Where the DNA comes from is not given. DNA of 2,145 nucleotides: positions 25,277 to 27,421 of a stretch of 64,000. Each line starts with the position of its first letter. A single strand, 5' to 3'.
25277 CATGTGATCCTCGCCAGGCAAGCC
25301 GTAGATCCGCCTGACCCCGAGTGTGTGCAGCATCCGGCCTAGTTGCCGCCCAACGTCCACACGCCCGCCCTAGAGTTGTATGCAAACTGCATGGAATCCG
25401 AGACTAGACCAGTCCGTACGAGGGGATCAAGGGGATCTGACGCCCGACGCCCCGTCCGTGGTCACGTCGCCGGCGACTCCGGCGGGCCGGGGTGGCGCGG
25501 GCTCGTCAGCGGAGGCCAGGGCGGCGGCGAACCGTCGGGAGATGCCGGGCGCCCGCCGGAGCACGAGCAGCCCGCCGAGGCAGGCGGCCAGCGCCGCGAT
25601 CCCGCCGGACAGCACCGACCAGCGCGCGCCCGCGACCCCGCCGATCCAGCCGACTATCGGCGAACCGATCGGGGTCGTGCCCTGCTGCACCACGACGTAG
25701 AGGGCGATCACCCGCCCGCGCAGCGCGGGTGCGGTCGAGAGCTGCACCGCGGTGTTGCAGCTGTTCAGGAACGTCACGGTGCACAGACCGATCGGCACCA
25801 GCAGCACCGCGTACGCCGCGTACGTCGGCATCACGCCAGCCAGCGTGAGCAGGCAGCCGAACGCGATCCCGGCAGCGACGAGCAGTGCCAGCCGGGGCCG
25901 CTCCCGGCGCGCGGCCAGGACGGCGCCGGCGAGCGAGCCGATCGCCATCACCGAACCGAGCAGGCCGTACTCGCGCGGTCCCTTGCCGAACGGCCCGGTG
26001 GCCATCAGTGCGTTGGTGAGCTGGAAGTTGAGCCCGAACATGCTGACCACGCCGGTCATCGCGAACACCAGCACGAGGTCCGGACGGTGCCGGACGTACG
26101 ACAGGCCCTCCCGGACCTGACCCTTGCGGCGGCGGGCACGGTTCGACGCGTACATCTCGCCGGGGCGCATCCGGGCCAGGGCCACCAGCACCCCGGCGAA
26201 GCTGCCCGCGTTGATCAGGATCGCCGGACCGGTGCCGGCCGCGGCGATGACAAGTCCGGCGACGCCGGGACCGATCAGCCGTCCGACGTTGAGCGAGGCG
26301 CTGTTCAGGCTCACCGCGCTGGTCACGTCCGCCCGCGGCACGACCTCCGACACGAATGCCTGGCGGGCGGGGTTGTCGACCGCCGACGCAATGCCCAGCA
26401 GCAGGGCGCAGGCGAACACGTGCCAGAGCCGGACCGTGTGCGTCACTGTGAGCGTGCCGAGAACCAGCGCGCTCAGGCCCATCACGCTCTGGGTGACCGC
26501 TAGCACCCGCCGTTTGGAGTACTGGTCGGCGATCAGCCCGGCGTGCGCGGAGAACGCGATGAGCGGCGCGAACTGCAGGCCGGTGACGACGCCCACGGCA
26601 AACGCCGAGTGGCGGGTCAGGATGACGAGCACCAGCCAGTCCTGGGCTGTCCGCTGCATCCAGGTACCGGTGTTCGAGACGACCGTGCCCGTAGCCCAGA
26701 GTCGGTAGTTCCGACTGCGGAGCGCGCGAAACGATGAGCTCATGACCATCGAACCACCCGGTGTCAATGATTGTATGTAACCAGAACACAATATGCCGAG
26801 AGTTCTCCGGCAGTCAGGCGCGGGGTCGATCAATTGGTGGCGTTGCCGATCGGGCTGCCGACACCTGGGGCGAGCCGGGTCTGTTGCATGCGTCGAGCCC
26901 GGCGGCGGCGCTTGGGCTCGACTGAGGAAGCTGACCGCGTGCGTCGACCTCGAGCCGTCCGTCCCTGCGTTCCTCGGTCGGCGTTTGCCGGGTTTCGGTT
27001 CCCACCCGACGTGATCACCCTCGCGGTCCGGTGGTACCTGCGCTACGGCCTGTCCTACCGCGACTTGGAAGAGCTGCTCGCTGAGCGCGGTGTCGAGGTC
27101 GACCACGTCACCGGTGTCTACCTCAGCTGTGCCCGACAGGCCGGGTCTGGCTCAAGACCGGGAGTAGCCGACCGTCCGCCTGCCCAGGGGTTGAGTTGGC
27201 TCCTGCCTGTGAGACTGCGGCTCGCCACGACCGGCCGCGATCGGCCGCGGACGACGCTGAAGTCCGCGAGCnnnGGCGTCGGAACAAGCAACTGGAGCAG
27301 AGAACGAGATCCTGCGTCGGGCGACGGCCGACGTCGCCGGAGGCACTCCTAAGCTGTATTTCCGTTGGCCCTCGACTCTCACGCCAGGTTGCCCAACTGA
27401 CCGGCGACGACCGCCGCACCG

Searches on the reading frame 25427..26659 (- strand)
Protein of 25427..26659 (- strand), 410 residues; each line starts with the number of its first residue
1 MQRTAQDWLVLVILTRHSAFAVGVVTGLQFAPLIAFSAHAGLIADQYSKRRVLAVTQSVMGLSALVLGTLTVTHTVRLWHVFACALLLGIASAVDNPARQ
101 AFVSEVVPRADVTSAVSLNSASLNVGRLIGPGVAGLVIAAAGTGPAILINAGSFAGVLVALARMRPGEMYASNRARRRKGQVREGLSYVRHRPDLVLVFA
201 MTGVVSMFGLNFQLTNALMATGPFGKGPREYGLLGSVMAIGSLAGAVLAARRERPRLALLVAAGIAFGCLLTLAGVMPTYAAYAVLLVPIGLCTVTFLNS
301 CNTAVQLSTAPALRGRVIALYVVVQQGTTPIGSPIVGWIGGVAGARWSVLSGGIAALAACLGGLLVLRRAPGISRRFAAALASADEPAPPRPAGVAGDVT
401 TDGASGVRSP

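Call 22: search_protein_families(library=pfam, max_evalue=0.01, proteins=[window:25427-26659:-])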
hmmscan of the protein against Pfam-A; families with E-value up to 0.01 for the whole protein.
window:25427-26659:- (410 aa): 2 families
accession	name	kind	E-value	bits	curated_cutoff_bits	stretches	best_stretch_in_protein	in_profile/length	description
PF05977.19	MFS_3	-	3e-43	148.5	27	1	1-363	28-390/524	Transmembrane secretion effector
PF07690.21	MFS_1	-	1.5e-38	133.1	33.4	2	18-326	30-340/347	Major Facilitator Superfamily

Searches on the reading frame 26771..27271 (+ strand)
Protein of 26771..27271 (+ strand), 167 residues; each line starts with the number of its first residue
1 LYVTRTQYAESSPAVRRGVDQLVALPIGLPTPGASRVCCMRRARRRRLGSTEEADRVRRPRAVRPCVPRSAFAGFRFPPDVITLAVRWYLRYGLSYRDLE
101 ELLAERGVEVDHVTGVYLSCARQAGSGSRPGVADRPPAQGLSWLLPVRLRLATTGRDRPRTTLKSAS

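Call 50: search_protein_families(library=pfam, max_evalue=0.1, proteins=[window:26771-27271:+])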
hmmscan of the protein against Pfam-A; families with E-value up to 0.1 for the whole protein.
window:26771-27271:+ (167 aa): 0 families

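Call 54: search_protein_families(library=ncbifam, max_evalue=0.1, proteins=[window:26771-27271:+])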
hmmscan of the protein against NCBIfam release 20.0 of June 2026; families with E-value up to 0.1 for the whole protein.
window:26771-27271:+ (167 aa): 1 family
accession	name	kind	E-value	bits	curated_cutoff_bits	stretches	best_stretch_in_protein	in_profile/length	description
NF033587.1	transpos_IS6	equivalog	4.4e-15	55.9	125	1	72-114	1-43/202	IS6 family transposase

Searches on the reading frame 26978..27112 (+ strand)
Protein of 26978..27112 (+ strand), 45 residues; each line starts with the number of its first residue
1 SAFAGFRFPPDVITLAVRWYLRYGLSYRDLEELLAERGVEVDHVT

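Call 52: search_dna_similar(query=window:26978-27112:+, collection=plasmids, mode=protein, max_rows=10, max_evalue=0.01)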
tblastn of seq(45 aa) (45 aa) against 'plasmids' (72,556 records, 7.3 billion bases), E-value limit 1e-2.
The search stops at 5000 records and this limit was reached: more records match than are counted here, and every count below describes the 5000 best-scoring records only.
In 35 record(s) the limit of 40 matching pieces per record was reached: places in those records are undercounted.
Records with a match: at least 5000; places in all: 31540; records where one place covers at least 80% of the query: 5000.
Best place of each record, by identity: 60-80% 4996; <60% 4.
By first word of the organism name: Escherichia 2052; Klebsiella 1618; Salmonella 589; Shigella 126; Enterobacter 113; Citrobacter 110; Piscirickettsia 87; Acinetobacter 47; Providencia 37; Raoultella 28; and 48 more.
By predicted mobility (MOB-suite, as given by PLSDB): conjugative 3574; non-mobilizable 744; mobilizable 682.
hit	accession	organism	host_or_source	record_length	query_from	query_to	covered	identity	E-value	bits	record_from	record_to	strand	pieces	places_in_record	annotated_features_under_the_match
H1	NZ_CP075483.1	Escherichia coli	pig,genome,pig farm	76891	1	45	100%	66.7%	1e-10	60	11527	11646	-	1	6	IS6-like element IS6100 family transposase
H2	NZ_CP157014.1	Paracoccus marcusii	Halophytes,cell culture,Suaeda maritima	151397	2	45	98%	68.2%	5e-12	64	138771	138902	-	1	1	IS6-like element ISPmar1 family transposase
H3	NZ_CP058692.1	Paracoccus pantotrophus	pure culture,sewage sludge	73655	2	45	98%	68.2%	8e-12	64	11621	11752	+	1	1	IS6 family transposase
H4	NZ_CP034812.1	Paracoccus sp. Arc7-R13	-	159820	2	45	98%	68.2%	8e-12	64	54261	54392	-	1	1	IS6 family transposase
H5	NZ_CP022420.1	Pseudosulfitobacter pseudonitzschiae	Skeletonema marinoi strain RO5AC,Cell ...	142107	2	45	98%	68.2%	9e-12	63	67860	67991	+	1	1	none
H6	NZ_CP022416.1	Pseudosulfitobacter pseudonitzschiae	Skeletonema marinoi strain RO5AC,Cell ...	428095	2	45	98%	68.2%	1e-11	63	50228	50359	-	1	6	none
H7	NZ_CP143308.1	Paracoccus marcusii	Soil sample,soil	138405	2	45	98%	68.2%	1e-11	63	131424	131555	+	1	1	none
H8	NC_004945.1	Corynebacterium glutamicum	-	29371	3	45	96%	67.4%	2e-13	68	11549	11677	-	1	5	IS6 family transposase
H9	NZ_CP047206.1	Corynebacterium faecale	Assamese macaque,pure culture,feces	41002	3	45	96%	67.4%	4e-13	67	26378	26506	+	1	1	IS6 family transposase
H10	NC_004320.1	Corynebacterium efficiens YS-314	-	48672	3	45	96%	67.4%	5e-13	67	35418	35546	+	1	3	IS6-like element ISCef5 family transposase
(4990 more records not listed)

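Call 55: get_annotated_region(hit=H8, flank=1200)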
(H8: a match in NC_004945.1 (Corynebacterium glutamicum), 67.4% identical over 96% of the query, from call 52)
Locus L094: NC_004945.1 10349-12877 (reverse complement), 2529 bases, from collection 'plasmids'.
description: Corynebacterium glutamicum plasmid pCG4, complete sequence
organism: Corynebacterium glutamicum (NCBI taxid 1718)
taxonomy: Bacteria; Actinomycetota; Actinomycetes; Mycobacteriales; Corynebacteriaceae; Corynebacterium; Corynebacterium glutamicum
host: -; source: -; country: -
typing (MOB-suite, as given by PLSDB): mobilizable; relaxase MOBF
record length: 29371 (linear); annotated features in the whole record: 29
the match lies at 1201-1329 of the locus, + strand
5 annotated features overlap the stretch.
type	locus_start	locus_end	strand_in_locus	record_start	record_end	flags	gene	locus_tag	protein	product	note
CDS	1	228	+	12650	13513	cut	-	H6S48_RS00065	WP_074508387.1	3'-5' exonuclease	-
CDS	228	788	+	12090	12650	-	-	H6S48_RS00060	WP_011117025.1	recombinase family protein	GO:0006310 - DNA recombination [Evidence IEA]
CDS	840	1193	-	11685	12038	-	-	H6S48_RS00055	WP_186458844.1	hypothetical protein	-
CDS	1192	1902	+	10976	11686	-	-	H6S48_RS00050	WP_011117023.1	IS6 family transposase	-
CDS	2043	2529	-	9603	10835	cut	-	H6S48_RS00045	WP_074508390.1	replication initiation protein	-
